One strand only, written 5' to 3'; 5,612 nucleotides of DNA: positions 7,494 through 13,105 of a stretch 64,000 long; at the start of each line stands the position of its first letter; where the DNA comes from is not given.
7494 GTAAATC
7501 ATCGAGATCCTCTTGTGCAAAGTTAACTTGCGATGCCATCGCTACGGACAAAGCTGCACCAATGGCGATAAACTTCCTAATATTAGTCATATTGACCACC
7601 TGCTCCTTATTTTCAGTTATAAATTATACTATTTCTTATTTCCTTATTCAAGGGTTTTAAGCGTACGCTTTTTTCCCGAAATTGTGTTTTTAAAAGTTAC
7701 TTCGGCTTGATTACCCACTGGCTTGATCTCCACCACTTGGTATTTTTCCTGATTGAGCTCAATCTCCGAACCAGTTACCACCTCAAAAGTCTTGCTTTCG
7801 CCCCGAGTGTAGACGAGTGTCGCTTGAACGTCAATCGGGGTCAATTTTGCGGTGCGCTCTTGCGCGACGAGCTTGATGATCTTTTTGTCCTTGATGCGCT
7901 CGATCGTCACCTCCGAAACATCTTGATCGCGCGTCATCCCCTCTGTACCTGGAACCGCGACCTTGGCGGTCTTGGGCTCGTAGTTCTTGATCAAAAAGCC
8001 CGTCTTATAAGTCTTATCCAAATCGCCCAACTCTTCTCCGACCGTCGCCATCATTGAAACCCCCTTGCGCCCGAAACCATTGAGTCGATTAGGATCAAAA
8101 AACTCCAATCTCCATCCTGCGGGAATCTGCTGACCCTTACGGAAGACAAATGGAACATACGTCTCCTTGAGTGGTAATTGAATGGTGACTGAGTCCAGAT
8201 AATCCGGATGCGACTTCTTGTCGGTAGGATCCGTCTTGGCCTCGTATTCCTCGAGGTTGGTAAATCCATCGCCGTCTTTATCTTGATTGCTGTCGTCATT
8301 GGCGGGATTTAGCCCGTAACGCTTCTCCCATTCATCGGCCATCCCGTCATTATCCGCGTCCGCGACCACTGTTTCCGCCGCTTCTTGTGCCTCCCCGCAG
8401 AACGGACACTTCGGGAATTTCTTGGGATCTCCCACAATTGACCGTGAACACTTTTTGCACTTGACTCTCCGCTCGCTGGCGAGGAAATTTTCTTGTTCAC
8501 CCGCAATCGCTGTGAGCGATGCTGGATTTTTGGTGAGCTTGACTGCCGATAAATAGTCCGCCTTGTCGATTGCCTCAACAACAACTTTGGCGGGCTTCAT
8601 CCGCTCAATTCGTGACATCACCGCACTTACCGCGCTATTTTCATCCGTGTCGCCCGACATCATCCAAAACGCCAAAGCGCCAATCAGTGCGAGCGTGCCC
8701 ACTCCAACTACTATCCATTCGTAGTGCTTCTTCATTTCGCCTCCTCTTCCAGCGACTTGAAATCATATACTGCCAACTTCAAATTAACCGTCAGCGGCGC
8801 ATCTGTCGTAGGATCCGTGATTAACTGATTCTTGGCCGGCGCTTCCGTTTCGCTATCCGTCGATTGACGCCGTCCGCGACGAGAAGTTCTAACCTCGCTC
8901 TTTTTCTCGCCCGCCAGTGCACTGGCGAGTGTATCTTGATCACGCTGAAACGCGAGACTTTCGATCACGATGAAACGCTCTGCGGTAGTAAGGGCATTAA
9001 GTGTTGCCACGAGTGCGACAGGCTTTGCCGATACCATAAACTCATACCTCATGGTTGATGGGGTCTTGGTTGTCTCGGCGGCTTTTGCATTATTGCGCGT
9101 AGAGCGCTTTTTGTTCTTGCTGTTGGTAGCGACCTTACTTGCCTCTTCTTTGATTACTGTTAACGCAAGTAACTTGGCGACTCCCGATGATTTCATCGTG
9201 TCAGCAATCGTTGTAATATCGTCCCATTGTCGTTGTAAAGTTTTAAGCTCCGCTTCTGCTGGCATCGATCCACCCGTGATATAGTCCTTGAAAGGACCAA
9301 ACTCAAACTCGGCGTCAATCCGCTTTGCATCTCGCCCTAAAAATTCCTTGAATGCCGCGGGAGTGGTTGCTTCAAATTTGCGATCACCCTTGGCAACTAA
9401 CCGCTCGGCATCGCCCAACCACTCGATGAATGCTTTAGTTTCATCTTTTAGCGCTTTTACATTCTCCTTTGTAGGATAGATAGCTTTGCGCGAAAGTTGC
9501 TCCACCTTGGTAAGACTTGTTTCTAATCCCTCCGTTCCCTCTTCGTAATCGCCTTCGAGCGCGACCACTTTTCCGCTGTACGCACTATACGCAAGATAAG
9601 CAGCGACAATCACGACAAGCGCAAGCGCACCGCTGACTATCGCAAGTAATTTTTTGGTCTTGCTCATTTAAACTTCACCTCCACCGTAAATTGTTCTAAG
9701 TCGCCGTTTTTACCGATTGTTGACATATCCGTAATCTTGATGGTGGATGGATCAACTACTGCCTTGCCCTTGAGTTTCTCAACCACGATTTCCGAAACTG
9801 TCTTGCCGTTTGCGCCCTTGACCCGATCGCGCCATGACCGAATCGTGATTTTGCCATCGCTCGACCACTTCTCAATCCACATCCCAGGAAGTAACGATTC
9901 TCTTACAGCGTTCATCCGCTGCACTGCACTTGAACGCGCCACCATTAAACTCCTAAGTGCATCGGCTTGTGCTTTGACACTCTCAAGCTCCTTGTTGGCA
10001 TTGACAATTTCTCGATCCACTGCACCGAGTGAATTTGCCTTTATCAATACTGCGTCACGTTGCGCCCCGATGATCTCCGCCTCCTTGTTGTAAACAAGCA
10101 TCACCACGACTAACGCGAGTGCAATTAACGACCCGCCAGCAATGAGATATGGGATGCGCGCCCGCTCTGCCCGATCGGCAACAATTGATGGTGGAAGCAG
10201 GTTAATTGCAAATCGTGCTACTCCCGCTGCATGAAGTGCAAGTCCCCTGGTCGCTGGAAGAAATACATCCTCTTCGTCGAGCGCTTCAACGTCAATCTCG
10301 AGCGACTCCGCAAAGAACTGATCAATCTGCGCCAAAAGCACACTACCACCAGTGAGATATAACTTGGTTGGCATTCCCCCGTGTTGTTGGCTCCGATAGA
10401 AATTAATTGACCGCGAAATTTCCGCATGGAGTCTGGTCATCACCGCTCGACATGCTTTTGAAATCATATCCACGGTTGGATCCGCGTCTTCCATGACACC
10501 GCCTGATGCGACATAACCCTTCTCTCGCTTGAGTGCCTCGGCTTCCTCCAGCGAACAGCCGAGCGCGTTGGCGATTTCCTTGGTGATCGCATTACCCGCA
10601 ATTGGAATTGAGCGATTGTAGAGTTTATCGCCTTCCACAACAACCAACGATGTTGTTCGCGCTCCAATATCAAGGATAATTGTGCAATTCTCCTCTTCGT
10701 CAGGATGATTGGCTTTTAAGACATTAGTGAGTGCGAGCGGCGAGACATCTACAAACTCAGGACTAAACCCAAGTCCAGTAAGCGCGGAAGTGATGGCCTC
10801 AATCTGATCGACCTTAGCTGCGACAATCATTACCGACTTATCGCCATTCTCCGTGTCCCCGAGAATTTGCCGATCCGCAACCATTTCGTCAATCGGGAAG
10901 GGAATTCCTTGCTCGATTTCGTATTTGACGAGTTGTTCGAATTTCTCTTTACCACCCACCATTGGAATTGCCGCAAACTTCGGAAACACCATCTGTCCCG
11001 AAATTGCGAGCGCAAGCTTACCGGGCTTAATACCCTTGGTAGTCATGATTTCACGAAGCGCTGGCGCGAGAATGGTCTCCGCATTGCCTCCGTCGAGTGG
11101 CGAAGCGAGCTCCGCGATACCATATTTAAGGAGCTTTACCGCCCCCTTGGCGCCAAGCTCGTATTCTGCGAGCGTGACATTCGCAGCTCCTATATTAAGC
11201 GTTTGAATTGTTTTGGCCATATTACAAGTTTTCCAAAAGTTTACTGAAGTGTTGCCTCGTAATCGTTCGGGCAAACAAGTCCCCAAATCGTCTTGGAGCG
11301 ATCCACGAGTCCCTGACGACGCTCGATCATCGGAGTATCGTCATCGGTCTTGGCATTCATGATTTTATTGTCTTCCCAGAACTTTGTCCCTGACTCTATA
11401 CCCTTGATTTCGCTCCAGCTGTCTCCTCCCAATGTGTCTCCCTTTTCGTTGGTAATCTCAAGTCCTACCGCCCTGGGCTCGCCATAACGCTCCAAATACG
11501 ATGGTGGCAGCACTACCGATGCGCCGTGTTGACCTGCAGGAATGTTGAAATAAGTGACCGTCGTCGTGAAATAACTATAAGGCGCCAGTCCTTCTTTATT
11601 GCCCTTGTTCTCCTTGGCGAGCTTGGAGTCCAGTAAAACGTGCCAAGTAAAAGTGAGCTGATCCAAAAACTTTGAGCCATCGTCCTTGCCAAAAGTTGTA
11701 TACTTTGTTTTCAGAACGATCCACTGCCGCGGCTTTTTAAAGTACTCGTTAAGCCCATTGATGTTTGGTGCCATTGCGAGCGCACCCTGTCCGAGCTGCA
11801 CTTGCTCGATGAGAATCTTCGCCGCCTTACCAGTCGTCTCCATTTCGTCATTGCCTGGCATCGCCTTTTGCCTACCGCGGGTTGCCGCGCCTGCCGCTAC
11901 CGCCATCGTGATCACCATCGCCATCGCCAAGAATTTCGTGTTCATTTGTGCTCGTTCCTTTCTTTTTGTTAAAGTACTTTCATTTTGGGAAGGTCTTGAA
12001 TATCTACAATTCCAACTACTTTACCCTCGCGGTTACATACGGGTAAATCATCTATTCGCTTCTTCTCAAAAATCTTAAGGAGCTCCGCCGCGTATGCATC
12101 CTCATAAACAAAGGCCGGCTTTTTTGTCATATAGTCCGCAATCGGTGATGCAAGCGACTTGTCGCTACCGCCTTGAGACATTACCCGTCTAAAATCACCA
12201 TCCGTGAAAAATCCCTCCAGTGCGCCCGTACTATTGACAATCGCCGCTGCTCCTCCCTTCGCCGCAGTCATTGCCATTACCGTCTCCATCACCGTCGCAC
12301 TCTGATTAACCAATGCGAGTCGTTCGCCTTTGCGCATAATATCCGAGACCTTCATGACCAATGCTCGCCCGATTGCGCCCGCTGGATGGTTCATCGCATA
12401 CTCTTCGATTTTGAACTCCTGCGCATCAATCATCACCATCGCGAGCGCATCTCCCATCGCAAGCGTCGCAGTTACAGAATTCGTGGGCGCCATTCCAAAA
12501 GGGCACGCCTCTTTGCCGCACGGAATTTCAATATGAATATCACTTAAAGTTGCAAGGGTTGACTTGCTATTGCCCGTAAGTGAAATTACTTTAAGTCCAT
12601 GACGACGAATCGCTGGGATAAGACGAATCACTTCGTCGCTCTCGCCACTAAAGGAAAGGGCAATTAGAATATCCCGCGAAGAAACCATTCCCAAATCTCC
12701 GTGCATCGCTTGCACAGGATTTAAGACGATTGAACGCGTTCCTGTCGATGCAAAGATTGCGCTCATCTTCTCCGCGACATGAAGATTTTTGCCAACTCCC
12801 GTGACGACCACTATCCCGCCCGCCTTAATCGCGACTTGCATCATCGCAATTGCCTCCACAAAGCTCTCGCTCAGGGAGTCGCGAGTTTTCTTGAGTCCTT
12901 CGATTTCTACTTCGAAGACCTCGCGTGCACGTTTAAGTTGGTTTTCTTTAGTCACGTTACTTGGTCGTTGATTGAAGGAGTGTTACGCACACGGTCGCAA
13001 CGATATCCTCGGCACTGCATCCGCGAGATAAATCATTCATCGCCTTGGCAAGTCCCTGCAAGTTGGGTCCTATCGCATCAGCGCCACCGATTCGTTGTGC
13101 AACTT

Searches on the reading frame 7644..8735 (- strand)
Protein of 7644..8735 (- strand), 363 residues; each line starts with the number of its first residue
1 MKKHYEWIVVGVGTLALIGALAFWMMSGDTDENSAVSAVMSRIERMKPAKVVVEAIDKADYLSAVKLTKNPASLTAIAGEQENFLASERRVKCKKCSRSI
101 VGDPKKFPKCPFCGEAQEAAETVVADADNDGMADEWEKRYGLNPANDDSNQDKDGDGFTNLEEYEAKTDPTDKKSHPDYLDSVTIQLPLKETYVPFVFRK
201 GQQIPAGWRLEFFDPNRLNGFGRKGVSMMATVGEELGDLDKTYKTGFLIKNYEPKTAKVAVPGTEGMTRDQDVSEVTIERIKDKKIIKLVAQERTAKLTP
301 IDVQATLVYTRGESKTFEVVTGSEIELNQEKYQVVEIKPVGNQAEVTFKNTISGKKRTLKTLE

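Call 9: search_protein_families(library=ncbifam, proteins=[window:7644-8735:-], max_evalue=0.001)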
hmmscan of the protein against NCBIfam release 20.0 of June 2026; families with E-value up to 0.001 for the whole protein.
window:7644-8735:- (363 aa): 2 families
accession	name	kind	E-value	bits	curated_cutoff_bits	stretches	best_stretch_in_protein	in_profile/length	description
NF042425.1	Amuc_1099_fam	equivalog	2.6e-25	89.7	50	1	130-346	106-318/321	Amuc_1099 family pilus-like system protein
NF047639.1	throspo3_MtsD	equivalog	9.1e-08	30.7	800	1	121-174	477-531/651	cell-cell cohesion protein MtsD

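Call 10: search_protein_families(library=pfam, proteins=[window:7644-8735:-], max_evalue=0.01)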
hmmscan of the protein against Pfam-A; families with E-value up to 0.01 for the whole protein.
window:7644-8735:- (363 aa): 1 family
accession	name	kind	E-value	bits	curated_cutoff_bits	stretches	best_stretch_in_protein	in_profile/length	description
PF18884.5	TSP3_bac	-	4.3e-07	30.1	25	1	152-172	1-21/22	Bacterial TSP3 repeat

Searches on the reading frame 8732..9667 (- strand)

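Call 9: search_protein_families(library=ncbifam, proteins=[window:8732-9667:-], max_evalue=0.001)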
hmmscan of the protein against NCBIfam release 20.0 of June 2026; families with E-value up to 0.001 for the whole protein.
window:8732-9667:- (311 aa): 1 family
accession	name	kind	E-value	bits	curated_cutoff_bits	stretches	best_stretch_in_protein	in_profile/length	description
NF038287.2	Amuc_1100_fam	equivalog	4.8e-11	42.7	180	1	14-242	13-247/326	Amuc_1100 family pilus-like protein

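Call 10: search_protein_families(library=pfam, proteins=[window:8732-9667:-], max_evalue=0.01)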
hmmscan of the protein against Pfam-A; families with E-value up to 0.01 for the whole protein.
window:8732-9667:- (311 aa): 0 families

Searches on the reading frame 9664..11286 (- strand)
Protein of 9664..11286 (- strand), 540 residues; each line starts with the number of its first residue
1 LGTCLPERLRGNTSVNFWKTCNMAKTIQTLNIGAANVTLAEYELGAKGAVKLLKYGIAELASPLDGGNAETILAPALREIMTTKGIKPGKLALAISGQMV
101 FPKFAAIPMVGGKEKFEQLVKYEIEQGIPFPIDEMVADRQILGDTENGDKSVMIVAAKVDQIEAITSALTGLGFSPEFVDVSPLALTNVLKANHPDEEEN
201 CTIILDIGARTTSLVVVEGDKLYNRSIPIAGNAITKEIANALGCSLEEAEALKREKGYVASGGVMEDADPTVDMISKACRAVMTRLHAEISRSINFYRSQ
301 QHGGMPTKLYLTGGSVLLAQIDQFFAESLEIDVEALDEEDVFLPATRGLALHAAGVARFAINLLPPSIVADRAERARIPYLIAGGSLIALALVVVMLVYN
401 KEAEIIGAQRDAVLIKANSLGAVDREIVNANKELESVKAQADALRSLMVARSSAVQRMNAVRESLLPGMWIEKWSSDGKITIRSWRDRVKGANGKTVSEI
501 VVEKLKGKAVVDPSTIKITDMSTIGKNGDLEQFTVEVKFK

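Call 9: search_protein_families(library=ncbifam, proteins=[window:9664-11286:-], max_evalue=0.001)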
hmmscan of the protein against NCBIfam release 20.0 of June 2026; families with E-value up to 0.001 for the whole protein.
window:9664-11286:- (540 aa): 7 families
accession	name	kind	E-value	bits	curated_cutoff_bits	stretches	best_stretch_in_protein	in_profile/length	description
NF045709.1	Amuc_1101_fam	equivalog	1.1e-100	338.3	650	1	25-471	5-468/608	Amuc_1101 family PilM-like pilus complex protein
TIGR01175.1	pilM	subfamily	3.1e-36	125.1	133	1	73-337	53-314/348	type IV pilus assembly protein PilM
TIGR01174.1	ftsA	equivalog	5e-14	52.2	175.85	1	151-283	149-278/371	cell division protein FtsA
NF007009.0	PRK09472.1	equivalog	2.4e-08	33.5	409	1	151-280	157-283/420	cell division protein FtsA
NF011660.0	PRK15080.1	equivalog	7.6e-07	28.6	182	1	202-336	143-258/277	ethanolamine utilization protein EutJ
TIGR02529.1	EutJ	subfamily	8.7e-06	25.4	152.1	1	202-334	110-223/239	ethanolamine utilization protein EutJ family protein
NF010539.0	PRK13927.1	subfamily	2.3e-05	23.5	293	0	192-241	143-193/339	rod shape-determining protein MreB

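Call 10: search_protein_families(library=pfam, proteins=[window:9664-11286:-], max_evalue=0.01)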
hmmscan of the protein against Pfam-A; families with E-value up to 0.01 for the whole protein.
window:9664-11286:- (540 aa): 3 families
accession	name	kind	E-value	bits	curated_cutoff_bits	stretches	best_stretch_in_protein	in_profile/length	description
PF11104.14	PilM_2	-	1.2e-30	107.1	27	1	31-337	3-306/340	Type IV pilus assembly protein PilM;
PF14450.12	FtsA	-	4.3e-14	53.4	31.8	1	204-334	2-108/127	Cell division protein FtsA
PF06723.19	MreB_Mbl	-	2.6e-07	30.3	27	1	164-240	111-186/327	MreB/Mbl protein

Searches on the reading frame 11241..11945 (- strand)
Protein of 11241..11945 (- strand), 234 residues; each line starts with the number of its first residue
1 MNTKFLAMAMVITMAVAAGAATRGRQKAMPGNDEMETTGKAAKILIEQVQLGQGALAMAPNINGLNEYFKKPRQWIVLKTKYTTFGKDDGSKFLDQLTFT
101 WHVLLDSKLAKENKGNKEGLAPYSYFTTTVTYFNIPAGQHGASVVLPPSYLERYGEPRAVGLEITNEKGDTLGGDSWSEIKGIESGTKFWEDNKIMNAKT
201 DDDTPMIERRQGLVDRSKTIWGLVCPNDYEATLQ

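Call 9: search_protein_families(library=ncbifam, proteins=[window:11241-11945:-], max_evalue=0.001)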
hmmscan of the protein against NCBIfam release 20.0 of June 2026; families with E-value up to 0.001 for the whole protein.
window:11241-11945:- (234 aa): 1 family
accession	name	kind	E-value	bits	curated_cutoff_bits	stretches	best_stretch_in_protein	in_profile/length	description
NF042424.1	Amuc_1102_rel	equivalog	1.4e-06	28.1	55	1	57-209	21-166/186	Amuc_1102 family pilus-like protein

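Call 10: search_protein_families(library=pfam, proteins=[window:11241-11945:-], max_evalue=0.01)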
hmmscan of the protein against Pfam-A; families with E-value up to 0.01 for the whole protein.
window:11241-11945:- (234 aa): 0 families

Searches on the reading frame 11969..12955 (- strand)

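Call 9: search_protein_families(library=ncbifam, proteins=[window:11969-12955:-], max_evalue=0.001)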
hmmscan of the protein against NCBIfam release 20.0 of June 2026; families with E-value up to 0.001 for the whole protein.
window:11969-12955:- (328 aa): 30 families (the best 25 are shown)
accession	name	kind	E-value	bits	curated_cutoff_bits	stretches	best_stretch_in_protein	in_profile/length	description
TIGR00393.1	kpsF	subfamily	4.1e-84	282.3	203.7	1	47-317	1-267/268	KpsF/GutQ family sugar-phosphate isomerase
NF008141.0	PRK10892.1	equivalog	8.1e-81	271.8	505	1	8-325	14-325/328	arabinose-5-phosphate isomerase KdsD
NF008581.0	PRK11543.1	equivalog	3e-76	256.5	481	1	4-323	3-316/321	arabinose-5-phosphate isomerase GutQ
NF040776.2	AlsR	equivalog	1.2e-10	40.8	400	1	11-188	97-268/279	transcriptional repressor AlsR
NF001628.0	PRK00414.1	equivalog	1.4e-10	41.1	265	1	92-146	110-164/192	D-sedoheptulose 7-phosphate isomerase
NF041552.1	TF_PrdR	equivalog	1.4e-10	40.2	795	1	201-322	6-121/577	sigma-54 dependent transcriptional regulator PrdR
NF010546.0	PRK13936.1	equivalog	5.7e-10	39.3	276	1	92-147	110-168/197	phosphoheptose isomerase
NF008458.0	PRK11337.1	equivalog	1.5e-09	37.2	378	1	11-189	109-281/293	MurR/RpiR family transcriptional regulator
NF008590.0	PRK11557.1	equivalog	6.3e-09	35.6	355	1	30-179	120-263/282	MurR/RpiR family transcriptional regulator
TIGR00441.1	gmhA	equivalog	1.1e-08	35.3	209.45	1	93-146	79-132/154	D-sedoheptulose 7-phosphate isomerase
NF011447.0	PRK14869.2-3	equivalog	1.6e-08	33.6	522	0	197-267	64-132/540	putative manganese-dependent inorganic diphosphatase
NF010701.0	PRK14101.1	equivalog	1.1e-07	30.5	920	1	12-144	437-565/638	bifunctional transcriptional regulator/glucokinase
TIGR03127.2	RuMP_HxlB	equivalog_domain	1.2e-07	31.8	160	1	37-190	21-174/178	6-phospho-3-hexuloisomerase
NF001484.0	PRK00331.1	subfamily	2e-07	29.8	381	1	34-186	274-423/601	isomerizing glutamine--fructose-6-phosphate transaminase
NF041755.1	RuMP_HxlAB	equivalog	7.8e-07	28.4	500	1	92-189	287-384/391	bifunctional 3-hexulose-6-phosphate synthase/6-phospho-3-hexuloisomerase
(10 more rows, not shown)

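Call 10: search_protein_families(library=pfam, proteins=[window:11969-12955:-], max_evalue=0.01)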
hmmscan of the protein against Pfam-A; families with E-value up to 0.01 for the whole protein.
window:11969-12955:- (328 aa): 3 families
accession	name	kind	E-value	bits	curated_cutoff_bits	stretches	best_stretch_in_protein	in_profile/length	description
PF01380.27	SIS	-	1.8e-24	86.4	25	1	49-173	8-130/131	SIS domain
PF00571.33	CBS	-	2.4e-18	66.6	24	1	272-322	1-51/57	CBS domain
PF13580.11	SIS_2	-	8.8e-08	32.7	27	1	91-128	101-138/138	SIS domain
